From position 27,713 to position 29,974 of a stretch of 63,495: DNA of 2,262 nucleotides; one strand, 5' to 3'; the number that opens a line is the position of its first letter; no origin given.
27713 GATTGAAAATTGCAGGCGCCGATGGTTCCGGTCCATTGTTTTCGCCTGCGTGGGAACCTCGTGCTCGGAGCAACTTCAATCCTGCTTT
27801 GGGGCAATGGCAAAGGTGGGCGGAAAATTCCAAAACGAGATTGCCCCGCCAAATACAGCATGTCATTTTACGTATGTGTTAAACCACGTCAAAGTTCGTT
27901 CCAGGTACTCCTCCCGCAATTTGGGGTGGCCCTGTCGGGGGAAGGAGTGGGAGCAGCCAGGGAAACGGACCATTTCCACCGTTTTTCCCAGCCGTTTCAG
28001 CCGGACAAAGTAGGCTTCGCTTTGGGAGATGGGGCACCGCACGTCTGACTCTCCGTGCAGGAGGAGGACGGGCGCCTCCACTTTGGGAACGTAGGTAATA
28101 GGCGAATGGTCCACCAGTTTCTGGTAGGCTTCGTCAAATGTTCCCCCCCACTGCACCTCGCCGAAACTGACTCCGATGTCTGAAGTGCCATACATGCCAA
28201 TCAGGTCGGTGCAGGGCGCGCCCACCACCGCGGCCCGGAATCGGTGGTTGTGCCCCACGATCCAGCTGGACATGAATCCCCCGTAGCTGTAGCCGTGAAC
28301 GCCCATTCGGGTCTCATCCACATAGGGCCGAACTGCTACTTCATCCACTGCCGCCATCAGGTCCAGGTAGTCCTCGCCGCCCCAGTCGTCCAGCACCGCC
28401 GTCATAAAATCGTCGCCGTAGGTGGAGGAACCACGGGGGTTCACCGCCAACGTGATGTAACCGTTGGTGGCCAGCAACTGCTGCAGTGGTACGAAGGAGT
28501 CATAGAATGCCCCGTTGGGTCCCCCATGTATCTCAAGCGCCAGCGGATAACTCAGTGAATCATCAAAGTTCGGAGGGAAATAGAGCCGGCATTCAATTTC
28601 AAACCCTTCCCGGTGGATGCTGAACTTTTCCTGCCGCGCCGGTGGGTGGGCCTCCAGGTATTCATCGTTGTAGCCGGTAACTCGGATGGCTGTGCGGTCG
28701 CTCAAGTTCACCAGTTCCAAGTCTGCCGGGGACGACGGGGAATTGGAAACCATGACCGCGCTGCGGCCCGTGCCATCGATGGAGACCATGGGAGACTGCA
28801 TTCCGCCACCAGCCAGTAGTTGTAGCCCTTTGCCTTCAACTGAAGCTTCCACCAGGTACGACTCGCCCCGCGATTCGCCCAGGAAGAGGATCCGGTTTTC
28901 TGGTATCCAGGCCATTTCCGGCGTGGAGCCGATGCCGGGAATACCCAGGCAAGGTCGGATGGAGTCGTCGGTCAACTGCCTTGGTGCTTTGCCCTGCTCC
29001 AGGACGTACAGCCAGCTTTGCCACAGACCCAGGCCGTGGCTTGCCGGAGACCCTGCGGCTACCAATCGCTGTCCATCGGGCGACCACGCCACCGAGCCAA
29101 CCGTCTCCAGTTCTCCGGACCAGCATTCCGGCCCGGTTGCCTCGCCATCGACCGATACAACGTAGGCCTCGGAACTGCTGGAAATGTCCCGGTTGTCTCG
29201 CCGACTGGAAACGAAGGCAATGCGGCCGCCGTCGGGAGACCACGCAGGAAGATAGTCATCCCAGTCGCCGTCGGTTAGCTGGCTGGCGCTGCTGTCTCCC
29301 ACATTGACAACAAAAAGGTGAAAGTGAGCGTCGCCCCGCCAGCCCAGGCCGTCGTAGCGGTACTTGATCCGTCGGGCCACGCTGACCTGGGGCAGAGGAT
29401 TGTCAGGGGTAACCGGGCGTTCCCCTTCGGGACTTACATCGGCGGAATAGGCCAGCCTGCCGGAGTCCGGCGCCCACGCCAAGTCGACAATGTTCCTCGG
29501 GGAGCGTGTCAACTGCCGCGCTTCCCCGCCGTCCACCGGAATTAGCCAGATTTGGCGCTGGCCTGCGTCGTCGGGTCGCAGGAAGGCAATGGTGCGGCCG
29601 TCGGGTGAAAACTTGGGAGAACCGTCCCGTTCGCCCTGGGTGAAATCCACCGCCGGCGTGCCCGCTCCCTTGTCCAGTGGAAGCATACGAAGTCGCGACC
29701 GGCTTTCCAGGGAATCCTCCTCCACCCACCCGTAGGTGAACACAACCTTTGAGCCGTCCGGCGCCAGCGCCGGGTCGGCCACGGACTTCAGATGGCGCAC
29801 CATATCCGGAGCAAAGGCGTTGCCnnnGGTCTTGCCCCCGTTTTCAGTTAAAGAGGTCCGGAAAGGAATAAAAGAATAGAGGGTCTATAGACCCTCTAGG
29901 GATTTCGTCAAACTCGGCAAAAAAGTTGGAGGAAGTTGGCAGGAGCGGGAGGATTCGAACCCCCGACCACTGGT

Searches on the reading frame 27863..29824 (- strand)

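Call 25: search_protein_families(library=pfam, proteins=[window:27863-29824:-], max_evalue=0.001)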
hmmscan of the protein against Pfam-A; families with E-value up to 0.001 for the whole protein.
window:27863-29824:- (653 aa): 9 families
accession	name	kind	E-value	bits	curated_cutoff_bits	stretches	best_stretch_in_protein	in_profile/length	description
PF00326.27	Peptidase_S9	-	6.6e-48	163.4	22.6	1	448-652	7-210/213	Prolyl oligopeptidase family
PF07676.18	PD40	-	1.6e-21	76.2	20.9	1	183-209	4-30/38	WD40-like Beta Propeller Repeat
PF01738.24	DLH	-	4.1e-11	43.3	21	1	488-651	80-216/217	Dienelactone hydrolase family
PF20434.5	BD-FAE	-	5.5e-08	33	26.8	1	415-604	4-210/215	BD-FAE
PF00930.27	DPPIV_N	-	1.6e-07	30.8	22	0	162-255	17-116/354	Dipeptidyl peptidase IV (DPP IV) N-terminal region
PF25174.1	Beta-prop_THOC3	-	2e-05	24.2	305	0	71-127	220-272/272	THOC3 beta-propeller domain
PF12146.15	Hydrolase_4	-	4.3e-05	23.4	27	0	579-627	187-233/239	Serine aminopeptidase, S33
PF12740.14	PETase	-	5.5e-05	23.1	28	0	487-537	107-157/263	PET hydrolase-like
PF00400.38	WD40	-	0.00096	20.1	27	0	240-258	12-30/39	WD domain, G-beta repeat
